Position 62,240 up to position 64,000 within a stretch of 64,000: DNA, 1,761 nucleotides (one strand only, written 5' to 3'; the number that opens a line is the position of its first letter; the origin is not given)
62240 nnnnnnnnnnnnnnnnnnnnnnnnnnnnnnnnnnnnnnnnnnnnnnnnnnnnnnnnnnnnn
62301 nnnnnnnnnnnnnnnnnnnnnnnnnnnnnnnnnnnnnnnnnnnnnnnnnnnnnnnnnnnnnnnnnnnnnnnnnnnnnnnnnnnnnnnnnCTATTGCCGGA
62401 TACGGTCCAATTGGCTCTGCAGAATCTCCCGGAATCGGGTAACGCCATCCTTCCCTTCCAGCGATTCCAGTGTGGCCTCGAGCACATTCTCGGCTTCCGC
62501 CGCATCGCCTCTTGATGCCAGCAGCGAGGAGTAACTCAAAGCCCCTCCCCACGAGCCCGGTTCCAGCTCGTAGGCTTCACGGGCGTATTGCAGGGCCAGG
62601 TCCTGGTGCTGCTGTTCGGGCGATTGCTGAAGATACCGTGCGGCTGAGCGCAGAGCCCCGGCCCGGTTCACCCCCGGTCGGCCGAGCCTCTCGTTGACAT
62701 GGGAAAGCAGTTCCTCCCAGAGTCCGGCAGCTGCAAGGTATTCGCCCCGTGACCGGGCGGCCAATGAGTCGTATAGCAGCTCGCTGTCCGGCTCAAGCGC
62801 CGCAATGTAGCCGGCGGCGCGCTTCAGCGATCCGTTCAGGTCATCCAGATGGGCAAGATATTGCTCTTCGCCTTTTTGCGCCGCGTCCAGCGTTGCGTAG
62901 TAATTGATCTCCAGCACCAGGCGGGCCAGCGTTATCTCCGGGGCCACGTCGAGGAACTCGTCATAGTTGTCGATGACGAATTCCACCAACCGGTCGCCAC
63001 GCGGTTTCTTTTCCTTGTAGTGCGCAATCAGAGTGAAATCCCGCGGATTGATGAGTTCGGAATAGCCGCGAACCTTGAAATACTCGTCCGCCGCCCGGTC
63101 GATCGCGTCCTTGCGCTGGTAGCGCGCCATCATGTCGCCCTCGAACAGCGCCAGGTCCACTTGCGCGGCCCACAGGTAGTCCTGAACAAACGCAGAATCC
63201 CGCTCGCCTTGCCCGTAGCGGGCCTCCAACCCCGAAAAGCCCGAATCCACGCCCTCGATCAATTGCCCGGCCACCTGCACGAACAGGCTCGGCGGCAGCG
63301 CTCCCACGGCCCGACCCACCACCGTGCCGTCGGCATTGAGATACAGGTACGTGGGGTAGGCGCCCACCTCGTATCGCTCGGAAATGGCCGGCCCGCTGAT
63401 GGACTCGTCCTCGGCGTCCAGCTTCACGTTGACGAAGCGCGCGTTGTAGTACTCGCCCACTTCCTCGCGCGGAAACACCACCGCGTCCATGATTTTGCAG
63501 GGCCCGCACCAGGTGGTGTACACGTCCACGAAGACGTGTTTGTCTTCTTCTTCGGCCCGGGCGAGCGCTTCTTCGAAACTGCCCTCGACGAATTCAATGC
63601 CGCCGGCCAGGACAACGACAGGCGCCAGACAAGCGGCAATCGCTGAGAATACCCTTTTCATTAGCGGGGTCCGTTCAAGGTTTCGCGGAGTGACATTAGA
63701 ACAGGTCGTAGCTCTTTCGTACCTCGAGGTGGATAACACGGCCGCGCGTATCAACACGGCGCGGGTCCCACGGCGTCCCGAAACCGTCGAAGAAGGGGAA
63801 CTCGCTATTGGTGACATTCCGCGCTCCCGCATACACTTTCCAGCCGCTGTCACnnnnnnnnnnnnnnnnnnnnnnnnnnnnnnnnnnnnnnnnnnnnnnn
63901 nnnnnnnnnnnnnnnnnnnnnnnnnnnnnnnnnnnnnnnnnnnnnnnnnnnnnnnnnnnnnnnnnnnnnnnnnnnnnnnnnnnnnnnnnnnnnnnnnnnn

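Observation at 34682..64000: ~29 kb co-oriented locus joining cell-surface signalling TBDRs, thiol oxidoreductases, pseudo-proteases and a MoxR-VWA-giant TPR module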

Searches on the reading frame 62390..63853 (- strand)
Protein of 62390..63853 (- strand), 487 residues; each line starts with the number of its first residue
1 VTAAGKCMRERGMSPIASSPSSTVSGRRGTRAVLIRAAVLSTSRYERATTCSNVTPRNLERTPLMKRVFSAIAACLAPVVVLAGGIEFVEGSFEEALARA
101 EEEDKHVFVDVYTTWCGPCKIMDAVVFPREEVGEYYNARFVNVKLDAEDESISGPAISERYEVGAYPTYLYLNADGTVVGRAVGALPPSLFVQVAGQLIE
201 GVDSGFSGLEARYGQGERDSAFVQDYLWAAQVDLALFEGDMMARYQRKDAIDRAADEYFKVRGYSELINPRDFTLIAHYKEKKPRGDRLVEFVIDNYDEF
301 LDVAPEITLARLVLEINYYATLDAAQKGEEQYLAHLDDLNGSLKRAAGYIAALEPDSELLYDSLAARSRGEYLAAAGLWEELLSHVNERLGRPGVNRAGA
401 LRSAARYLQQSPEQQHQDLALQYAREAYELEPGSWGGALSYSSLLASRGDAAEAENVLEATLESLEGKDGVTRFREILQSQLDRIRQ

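Call 4: search_protein_families(library=pfam, proteins=[window:62390-63853:-], max_evalue=0.01)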
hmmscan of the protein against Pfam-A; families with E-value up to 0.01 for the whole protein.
window:62390-63853:- (487 aa): 4 families
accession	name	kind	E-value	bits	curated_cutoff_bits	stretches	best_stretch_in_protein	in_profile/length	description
PF13899.12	Thioredoxin_7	-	4.7e-12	46.3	27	1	92-174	5-83/83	Thioredoxin-like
PF03190.21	Thioredox_DsbH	-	6.3e-11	42.9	27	1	94-150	27-83/163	Protein of unknown function, DUF255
PF13098.12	Thioredoxin_2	-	2.2e-10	41.2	27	1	100-193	1-102/104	Thioredoxin-like domain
PF00085.26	Thioredoxin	-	4.8e-10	39.8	23.5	1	89-187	6-93/103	Thioredoxin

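Call 19: search_protein_families(library=ncbifam, proteins=[window:62390-63853:-], max_evalue=0.01)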
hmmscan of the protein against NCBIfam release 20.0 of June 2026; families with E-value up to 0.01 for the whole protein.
window:62390-63853:- (487 aa): 11 families
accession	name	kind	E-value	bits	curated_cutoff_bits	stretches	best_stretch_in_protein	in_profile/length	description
NF045694.1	seleno_TsoB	exception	2.8e-13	48.8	805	1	72-188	442-561/572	rhodanese/DsbD fusion-like selenoprotein TsoB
TIGR01068.1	thioredoxin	equivalog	1.8e-12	47.3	96.8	1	100-192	10-94/101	thioredoxin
NF001419.0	PRK00293.1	subfamily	2.2e-09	36.4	330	1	93-193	466-567/574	protein-disulfide reductase DsbD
NF008229.0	PRK10996.1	equivalog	6.7e-09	35.6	125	1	89-193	38-133/141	thioredoxin TrxC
NF006898.0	PRK09381.1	equivalog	1.1e-07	32.2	138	1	91-187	11-96/109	thioredoxin TrxA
TIGR01126.1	pdi_dom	equivalog_domain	1.5e-06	28.4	107.2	1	101-175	11-81/105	protein disulfide-isomerase domain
TIGR01130.1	ER_PDI_fam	subfamily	1e-05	25.3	344.25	1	102-176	361-428/476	protein disulfide-isomerase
NF002854.0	PRK03147.1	subfamily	0.00039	20.3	170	1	98-201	56-155/176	thiol-disulfide oxidoreductase ResA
NF011392.0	PRK14817.1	equivalog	0.0015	18.2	271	1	54-131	83-159/182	NADH-quinone oxidoreductase subunit B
NF043050.1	DisulfRedDsbH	equivalog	0.0033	17.5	190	1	92-181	47-144/166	disulfide reductase DsbH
NF047696.1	ThlDiSintTplARhiz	equivalog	0.0069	16.2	230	0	30-127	27-121/219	thiol:disulfide interchange protein TlpA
